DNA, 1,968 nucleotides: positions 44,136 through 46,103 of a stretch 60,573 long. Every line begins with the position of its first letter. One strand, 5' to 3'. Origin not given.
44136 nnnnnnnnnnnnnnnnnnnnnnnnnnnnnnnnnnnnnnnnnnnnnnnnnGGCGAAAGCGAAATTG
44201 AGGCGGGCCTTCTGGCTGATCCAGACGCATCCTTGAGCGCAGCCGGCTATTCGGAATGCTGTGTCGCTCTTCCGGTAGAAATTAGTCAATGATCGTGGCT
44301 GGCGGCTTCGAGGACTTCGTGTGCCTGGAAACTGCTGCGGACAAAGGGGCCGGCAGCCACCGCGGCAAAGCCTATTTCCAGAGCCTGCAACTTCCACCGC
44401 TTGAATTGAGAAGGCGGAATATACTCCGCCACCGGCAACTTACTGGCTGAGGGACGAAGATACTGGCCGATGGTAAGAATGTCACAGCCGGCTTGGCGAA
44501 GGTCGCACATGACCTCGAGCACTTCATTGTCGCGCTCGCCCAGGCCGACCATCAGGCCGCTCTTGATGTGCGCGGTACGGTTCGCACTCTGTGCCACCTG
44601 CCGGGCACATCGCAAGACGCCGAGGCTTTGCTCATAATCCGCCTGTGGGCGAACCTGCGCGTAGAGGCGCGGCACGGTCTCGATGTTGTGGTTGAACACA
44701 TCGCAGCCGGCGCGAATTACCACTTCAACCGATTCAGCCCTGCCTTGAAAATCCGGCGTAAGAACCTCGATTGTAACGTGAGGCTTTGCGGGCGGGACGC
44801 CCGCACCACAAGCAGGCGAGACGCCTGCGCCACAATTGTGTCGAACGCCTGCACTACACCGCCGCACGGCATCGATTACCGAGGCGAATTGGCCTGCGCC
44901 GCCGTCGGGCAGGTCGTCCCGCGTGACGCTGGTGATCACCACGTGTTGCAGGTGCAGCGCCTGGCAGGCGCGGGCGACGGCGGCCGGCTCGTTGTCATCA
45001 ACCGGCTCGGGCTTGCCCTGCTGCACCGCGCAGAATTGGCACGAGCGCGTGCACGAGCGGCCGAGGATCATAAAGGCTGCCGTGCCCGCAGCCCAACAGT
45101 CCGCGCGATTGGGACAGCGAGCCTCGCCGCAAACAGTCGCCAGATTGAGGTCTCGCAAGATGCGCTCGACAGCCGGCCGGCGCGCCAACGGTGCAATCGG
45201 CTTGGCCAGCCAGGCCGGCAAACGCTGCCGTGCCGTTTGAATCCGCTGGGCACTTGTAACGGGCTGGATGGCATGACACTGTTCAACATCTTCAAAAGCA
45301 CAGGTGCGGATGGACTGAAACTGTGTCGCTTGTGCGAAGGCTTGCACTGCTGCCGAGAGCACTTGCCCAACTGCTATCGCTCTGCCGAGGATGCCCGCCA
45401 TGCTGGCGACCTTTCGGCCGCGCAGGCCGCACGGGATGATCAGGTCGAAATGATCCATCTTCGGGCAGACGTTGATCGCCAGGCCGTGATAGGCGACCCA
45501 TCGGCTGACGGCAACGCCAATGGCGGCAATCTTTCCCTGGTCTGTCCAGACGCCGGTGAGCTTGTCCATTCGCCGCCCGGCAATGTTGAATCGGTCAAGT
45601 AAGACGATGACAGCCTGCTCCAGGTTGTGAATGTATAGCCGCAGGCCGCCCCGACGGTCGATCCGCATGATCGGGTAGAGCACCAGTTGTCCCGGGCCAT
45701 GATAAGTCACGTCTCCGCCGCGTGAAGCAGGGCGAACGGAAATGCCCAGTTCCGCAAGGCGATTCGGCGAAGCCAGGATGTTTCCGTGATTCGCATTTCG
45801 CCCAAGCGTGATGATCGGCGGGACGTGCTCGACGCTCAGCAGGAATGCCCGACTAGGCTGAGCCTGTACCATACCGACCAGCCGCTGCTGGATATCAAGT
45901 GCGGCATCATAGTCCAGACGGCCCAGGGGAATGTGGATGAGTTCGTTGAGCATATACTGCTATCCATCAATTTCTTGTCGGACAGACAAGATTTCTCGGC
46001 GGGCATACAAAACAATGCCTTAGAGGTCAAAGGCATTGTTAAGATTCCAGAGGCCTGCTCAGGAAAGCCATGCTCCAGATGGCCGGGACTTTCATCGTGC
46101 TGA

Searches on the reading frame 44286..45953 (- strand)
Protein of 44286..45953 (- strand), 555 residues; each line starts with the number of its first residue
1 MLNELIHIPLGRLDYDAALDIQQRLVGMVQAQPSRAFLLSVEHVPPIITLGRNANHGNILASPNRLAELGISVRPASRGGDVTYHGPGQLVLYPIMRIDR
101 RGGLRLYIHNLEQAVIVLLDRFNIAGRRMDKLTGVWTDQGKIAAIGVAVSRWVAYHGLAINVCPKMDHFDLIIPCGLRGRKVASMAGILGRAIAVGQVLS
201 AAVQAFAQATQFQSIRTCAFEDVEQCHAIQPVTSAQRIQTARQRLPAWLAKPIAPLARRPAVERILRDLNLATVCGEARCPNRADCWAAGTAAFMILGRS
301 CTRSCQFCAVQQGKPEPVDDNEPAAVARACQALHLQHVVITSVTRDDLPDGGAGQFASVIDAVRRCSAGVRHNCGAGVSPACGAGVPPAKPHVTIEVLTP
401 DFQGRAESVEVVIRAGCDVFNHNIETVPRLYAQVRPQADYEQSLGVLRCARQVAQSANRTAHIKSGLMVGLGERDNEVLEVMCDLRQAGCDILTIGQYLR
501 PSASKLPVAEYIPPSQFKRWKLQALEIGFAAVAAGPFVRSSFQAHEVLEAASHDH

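Call 53: search_protein_families(library=pfam, proteins=[window:44286-45953:-], max_evalue=0.00001)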
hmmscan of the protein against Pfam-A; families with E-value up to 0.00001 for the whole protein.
window:44286-45953:- (555 aa): 3 families
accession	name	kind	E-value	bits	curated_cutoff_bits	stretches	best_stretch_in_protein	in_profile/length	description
PF21948.1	LplA-B_cat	-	2.2e-38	132.6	27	1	14-207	1-200/200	Lipoyl protein ligase A/B catalytic domain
PF04055.27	Radical_SAM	-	2.1e-15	57.7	29.5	1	295-482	1-163/166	Radical SAM superfamily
PF16881.10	LIAS_N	-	5e-06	27.3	27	1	235-280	51-96/96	N-terminal domain of lipoyl synthase of Radical_SAM family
